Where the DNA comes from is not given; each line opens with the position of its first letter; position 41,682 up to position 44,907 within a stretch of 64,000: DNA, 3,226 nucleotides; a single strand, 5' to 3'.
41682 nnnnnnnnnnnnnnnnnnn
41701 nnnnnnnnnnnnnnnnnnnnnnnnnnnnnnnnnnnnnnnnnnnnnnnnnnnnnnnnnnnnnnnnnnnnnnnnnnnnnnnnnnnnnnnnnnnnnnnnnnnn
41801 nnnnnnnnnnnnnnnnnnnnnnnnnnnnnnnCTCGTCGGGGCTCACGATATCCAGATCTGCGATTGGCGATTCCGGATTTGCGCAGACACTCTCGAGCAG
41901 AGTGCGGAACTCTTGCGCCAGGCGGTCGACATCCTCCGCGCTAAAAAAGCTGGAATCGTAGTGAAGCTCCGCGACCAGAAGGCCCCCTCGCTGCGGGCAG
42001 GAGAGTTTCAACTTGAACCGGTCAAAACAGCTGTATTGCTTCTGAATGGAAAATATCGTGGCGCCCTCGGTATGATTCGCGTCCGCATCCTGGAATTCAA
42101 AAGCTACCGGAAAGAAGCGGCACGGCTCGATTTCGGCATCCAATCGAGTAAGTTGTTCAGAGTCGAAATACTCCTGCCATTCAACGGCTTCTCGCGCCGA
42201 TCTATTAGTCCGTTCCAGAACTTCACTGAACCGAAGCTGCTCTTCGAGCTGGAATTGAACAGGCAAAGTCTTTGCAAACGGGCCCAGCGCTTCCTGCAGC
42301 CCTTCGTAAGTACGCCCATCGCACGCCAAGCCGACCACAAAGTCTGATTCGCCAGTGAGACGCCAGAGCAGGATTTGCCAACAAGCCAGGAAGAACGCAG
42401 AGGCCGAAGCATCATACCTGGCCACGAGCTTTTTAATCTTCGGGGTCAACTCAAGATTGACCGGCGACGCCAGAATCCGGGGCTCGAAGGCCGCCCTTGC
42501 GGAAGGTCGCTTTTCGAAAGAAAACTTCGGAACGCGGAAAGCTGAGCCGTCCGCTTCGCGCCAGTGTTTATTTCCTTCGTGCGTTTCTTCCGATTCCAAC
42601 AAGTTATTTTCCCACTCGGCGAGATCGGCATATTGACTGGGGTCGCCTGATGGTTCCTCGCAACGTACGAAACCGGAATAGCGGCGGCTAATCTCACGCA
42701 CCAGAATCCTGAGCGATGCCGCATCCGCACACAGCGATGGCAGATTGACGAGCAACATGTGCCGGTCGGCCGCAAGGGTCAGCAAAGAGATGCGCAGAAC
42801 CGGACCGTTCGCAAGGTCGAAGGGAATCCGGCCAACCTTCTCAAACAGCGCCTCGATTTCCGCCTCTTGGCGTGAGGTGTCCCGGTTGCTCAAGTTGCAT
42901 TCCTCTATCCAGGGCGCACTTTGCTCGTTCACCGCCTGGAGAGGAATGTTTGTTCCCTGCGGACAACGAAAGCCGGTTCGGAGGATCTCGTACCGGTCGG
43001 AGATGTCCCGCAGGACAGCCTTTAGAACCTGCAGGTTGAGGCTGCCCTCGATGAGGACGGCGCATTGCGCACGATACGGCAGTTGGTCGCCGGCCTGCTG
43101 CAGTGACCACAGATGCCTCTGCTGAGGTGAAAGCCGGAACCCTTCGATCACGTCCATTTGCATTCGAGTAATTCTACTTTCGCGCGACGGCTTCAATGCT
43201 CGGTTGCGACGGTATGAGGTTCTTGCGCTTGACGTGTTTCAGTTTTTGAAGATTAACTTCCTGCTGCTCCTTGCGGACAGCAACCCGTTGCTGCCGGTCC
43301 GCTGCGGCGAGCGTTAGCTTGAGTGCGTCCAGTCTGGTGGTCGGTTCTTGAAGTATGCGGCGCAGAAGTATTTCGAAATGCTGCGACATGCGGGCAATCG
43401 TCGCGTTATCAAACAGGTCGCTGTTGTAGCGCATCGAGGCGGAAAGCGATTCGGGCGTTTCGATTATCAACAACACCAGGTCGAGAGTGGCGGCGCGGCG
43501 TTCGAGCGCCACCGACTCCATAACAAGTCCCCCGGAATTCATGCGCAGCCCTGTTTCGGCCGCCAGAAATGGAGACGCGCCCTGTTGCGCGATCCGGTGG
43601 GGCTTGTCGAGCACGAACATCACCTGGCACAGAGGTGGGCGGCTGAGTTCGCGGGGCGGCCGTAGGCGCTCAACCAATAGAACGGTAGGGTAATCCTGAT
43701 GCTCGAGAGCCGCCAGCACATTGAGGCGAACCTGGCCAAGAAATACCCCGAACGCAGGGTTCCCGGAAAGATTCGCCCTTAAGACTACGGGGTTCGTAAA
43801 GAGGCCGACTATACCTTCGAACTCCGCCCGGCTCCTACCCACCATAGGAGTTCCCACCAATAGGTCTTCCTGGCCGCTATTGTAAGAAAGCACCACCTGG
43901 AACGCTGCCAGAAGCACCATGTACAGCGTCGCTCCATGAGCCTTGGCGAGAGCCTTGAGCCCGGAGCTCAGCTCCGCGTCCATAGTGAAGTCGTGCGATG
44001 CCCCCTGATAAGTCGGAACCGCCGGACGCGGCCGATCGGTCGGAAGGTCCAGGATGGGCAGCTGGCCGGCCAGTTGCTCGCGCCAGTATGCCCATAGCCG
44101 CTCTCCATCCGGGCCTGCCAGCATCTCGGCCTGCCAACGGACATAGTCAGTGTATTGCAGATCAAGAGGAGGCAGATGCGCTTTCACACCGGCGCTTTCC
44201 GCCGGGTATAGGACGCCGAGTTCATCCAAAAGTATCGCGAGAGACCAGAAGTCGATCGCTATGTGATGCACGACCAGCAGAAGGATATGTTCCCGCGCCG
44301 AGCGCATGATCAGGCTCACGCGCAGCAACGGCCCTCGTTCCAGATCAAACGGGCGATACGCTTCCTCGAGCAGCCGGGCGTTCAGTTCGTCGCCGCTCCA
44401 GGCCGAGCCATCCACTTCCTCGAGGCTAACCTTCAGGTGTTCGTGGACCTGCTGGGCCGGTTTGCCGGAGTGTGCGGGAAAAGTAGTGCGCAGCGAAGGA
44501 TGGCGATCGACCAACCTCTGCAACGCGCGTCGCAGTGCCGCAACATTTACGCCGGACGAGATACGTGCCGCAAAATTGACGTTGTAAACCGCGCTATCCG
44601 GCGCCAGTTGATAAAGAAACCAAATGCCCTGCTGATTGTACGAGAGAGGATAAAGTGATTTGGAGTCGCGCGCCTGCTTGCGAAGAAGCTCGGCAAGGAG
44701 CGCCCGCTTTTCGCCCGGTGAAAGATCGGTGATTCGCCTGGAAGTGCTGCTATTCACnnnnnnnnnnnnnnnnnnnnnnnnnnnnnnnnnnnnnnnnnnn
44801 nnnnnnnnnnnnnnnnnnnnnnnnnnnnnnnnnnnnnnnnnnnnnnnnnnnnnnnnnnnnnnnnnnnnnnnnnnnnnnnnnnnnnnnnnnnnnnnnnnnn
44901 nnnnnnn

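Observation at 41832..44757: Two consecutive condensation domains with no A/T between them; the second lacks the HHxxxDG catalytic motif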

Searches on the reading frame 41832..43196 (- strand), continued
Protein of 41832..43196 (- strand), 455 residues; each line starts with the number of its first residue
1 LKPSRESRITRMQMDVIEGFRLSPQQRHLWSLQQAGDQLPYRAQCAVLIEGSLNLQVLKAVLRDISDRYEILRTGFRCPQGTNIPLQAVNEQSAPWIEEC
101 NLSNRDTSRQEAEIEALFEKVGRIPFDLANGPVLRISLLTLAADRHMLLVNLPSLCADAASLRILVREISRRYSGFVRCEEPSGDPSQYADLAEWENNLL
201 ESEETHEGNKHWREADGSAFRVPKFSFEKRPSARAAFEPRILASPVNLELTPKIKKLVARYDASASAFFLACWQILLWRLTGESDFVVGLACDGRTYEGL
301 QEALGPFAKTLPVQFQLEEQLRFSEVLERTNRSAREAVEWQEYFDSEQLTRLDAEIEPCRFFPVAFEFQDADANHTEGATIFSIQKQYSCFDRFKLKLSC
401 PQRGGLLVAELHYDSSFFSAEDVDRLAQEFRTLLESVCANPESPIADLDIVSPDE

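Call 62: predict_structure(alignment_id=A2)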
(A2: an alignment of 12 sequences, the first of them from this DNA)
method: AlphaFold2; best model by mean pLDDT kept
length: 444 residues; sequences in the alignment: 12
mean_pLDDT: 84.4   pTM: 0.86
mean pLDDT of the five models: 84.4, 84.3, 77.7, 76.2, 65.5
residues with pLDDT >= 90: 201; 70-90: 179; 50-70: 52; < 50: 12
segments of 3 or more residues with pLDDT < 50: 338-348
pLDDT, mean of each block of 10 residues (from residue 1): 70 81 72 93 92 91 87 85 92 94 91 87 95 95 89 92 86 66 69 70 65 84 79 91 94 95 96 89 77 82 91 95 84 54 48 84 79 86 88 86 92 95 96 96 72
secondary structure, 60 per line:
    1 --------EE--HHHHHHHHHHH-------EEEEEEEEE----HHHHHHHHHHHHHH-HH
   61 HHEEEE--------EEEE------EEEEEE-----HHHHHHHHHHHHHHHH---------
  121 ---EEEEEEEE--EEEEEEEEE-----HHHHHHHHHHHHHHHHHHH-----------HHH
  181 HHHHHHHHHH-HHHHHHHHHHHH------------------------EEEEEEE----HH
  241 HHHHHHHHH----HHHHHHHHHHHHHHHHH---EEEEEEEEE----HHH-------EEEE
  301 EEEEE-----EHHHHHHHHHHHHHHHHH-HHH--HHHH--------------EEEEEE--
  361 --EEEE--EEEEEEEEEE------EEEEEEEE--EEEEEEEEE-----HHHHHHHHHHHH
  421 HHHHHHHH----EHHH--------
elements in order: H13-23 E31-39 H44-57 H59-62 E63-66 E75-78 E85-90 H96-111 E124-131 E134-142 H148-166 H178-190 H192-203 E228-234 H239-249 H254-270 E274-282 E297-305 H312-328 H335-338 E353-358 E363-366 E369-378 E385-392 E395-403 H409-428

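Call 65: fold_search(model_id=the predicted structure, library=pdb)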
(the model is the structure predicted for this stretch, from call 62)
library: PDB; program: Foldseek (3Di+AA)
matches with E <= 10: 560; with E <= 0.001: 235
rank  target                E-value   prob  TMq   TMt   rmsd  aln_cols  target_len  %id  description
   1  6p1j_A                3.6e-35  1.00  0.83  0.41   3.6       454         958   24  The structure of condensation and adenylation domains of teixobactin-producing nonribosomal peptide synthetase Txo2 se (released 2019-05-29)
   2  2jgp                  1.0e-34  1.00  0.77  0.67   5.7       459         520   24  Structure of the TycC5-6 PCP-C bidomain of the tyrocidine synthetase TycC (released 2007-10-30)
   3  6p1j_B                3.3e-34  1.00  0.82  0.40   3.7       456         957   24  The structure of condensation and adenylation domains of teixobactin-producing nonribosomal peptide synthetase Txo2 se (released 2019-05-29)
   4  5u89_A                1.1e-33  1.00  0.81  0.37   3.7       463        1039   26  Crystal structure of a cross-module fragment from the dimodular NRPS DhbF (released 2017-05-10)
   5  8f7f                  3.0e-33  1.00  0.76  0.78   4.6       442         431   20  The condensation domain of surfactin A synthetase C in space group P43212 (released 2023-11-22)
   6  8f7h                  4.8e-33  1.00  0.77  0.79   4.5       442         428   21  The condensation domain of surfactin A synthetase C variant 18b in space group P212121 (released 2023-11-22)
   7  8f7g                  4.2e-32  1.00  0.76  0.79   4.9       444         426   20  The condensation domain of surfactin A synthetase C in space group P212121 (released 2023-11-22)
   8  9uay_A                4.7e-32  1.00  0.77  0.79   4.7       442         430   21  Crystal structure of CmnI (released 2026-03-11)
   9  2vsq                  8.9e-32  1.00  0.75  0.29   5.1       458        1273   21  Structure of surfactin A synthetase C (SrfA-C), a nonribosomal peptide synthetase termination module (released 2008-07-08)
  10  6oyf                  1.1e-31  1.00  0.80  0.43   6.6       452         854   21  The structure of condensation and adenylation domains of teixobactin-producing nonribosomal peptide synthetase Txo1 seri (released 2019-05-29)
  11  6mfw                  2.4e-31  1.00  0.82  0.32   4.8       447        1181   20  Crystal structure of a 4-domain construct of LgrA in the substrate donation state (released 2019-11-20)
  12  6mg0_B                2.4e-31  1.00  0.81  0.23   5.4       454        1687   20  Crystal structure of a 5-domain construct of LgrA in the thiolation state (released 2019-11-20)
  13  8z0q_C                2.7e-31  1.00  0.79  0.80   3.9       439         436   21  Cryo-EM structure of dimer HtmB2-CT (released 2025-03-19)
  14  6p3i                  3.2e-31  1.00  0.77  0.43   6.6       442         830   21  The structure of condensation and adenylation domains of teixobactin-producing nonribosomal peptide synthetase Txo1 seri (released 2019-06-05)
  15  6mfz_A                3.6e-31  1.00  0.83  0.22   3.9       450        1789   20  Crystal structure of dimodular LgrA in a condensation state (released 2019-11-20)
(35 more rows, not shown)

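Call 68: search_protein_families(library=pfam, proteins=[L016:3182-3604:-, L016:3480-3935:+, L016:4546-5349:-, L016:6083-6484:-, L016:6497-7300:+, L016:6518-7246:-, L016:7422-7916:+], max_evalue=0.001)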
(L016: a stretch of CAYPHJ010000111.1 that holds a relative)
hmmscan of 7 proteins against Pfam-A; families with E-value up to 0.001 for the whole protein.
L016:3182-3604:- (140 aa): 0 families

L016:3480-3935:+ (151 aa): 1 family
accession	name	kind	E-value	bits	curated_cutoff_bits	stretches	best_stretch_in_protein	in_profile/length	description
PF01850.27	PIN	-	4e-13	50.5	23.6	1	15-142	1-117/120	PIN domain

L016:4546-5349:- (267 aa): 0 families

L016:6083-6484:- (133 aa): 0 families

L016:6497-7300:+ (267 aa): 1 family
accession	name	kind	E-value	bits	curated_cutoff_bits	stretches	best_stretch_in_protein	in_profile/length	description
PF06724.16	DUF1206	-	2.6e-46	156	26.2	3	14-81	1-69/70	Domain of Unknown Function (DUF1206)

L016:6518-7246:- (242 aa): 0 families

L016:7422-7916:+ (164 aa): 0 families

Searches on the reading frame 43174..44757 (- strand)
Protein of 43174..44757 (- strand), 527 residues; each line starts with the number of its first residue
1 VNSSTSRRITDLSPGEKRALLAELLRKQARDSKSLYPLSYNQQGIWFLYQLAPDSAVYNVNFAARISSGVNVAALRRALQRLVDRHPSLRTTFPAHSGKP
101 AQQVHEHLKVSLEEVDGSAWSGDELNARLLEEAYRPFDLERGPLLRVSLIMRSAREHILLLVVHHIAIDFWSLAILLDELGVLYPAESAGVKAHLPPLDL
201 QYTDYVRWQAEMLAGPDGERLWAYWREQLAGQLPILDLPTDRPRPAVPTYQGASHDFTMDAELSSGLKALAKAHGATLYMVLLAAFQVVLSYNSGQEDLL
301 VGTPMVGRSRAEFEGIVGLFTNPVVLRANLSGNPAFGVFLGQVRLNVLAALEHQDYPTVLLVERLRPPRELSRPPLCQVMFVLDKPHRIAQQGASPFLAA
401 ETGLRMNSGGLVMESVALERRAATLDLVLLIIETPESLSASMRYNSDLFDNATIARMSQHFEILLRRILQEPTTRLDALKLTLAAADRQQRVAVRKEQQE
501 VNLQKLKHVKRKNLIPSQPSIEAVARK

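Call 6: search_protein_families(library=pfam, proteins=[window:43174-44757:-], max_evalue=0.01)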
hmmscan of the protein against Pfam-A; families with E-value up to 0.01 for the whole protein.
window:43174-44757:- (527 aa): 1 family
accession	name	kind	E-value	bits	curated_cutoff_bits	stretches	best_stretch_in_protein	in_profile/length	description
PF00668.25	Condensation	-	1.3e-104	350.9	30.6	1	35-489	4-454/456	Condensation domain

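Call 7: search_protein_families(library=ncbifam, proteins=[window:43174-44757:-], max_evalue=0.01)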
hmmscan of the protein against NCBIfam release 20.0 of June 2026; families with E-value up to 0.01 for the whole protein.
window:43174-44757:- (527 aa): 6 families
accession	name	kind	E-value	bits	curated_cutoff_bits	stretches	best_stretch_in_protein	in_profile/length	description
NF004282.0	PRK05691.1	subfamily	2.5e-110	368.9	4090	1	31-509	1724-2192/4334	non-ribosomal peptide synthase/polyketide synthase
NF047350.1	aureusi_NRPS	equivalog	2.4e-73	246.9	2500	1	32-478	991-1407/2373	aureusimine non-ribosomal peptide synthetase AusA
NF038078.1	NRPS_MxcG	equivalog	7.9e-23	79.7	2300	1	34-331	3-296/1442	myxochelin non-ribosomal peptide synthetase MxcG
NF041803.1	NRPS_SolG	exception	1.2e-11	42.9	2200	1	33-334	109-406/1163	solanimycin non-ribosomal peptide synthetase SolG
TIGR03443.1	alpha_am_amid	equivalog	3.3e-06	24.8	1030.1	1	225-483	2-215/1390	L-aminoadipate-semialdehyde dehydrogenase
TIGR01720.1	NRPS-para261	subfamily_domain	0.0078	16.1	74.2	0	420-471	79-128/155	non-ribosomal peptide synthase domain TIGR01720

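Call 11: find_encoding_contigs(protein=window:43174-44757:-, flank=10000, max_places=4)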
Protein window:43174-44757:- (527 aa): 3 contigs read that carry it; 3 places shown.
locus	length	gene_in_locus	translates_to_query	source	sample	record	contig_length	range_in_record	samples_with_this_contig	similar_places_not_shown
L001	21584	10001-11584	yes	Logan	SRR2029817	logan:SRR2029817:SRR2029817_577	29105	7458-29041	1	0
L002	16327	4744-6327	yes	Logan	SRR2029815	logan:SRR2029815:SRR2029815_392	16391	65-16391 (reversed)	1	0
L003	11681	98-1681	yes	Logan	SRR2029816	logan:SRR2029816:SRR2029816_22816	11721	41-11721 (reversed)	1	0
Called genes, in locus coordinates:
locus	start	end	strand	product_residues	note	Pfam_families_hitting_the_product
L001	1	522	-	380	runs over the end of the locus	-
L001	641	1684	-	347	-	PF04972:BON, PF21937:Yop-YscD_ppl_2nd (faint), PF04972:BON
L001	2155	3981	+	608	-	PF00501:AMP-binding, PF23024:AMP-dom_DIP2-like (faint), PF24919:Mug62 (weak)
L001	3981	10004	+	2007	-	PF00550:PP-binding, PF00109:ketoacyl-synt, PF02801:Ketoacyl-synt_C, PF16197:KAsynt_C_assoc, PF22621:CurL-like_PKS_C, PF00698:Acyl_transf_1, PF21089:PKS_DH_N, PF14765:PS-DH, +6 more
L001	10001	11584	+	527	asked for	PF00668:Condensation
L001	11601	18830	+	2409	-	PF00668:Condensation, PF00501:AMP-binding, PF13193:AMP-binding_C, PF00550:PP-binding, PF00668:Condensation, PF00501:AMP-binding, PF13193:AMP-binding_C, PF00550:PP-binding, +1 more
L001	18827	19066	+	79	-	PF03621:MbtH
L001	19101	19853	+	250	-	PF00975:Thioesterase, PF12697:Abhydrolase_6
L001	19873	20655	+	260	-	PF22624:AASDHPPT_N (weak), PF01648:ACPS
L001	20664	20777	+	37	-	-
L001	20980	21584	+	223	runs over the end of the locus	?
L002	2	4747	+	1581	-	?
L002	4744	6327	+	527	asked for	PF00668:Condensation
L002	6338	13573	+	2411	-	PF00668:Condensation, PF00501:AMP-binding, PF13193:AMP-binding_C, PF00550:PP-binding, PF00668:Condensation, PF00501:AMP-binding, PF13193:AMP-binding_C, PF00550:PP-binding, +1 more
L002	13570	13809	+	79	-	PF03621:MbtH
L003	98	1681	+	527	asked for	PF00668:Condensation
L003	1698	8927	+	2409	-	PF00668:Condensation, PF00501:AMP-binding, PF13193:AMP-binding_C, PF00550:PP-binding, PF00668:Condensation, PF00501:AMP-binding, PF13193:AMP-binding_C, PF00550:PP-binding, +1 more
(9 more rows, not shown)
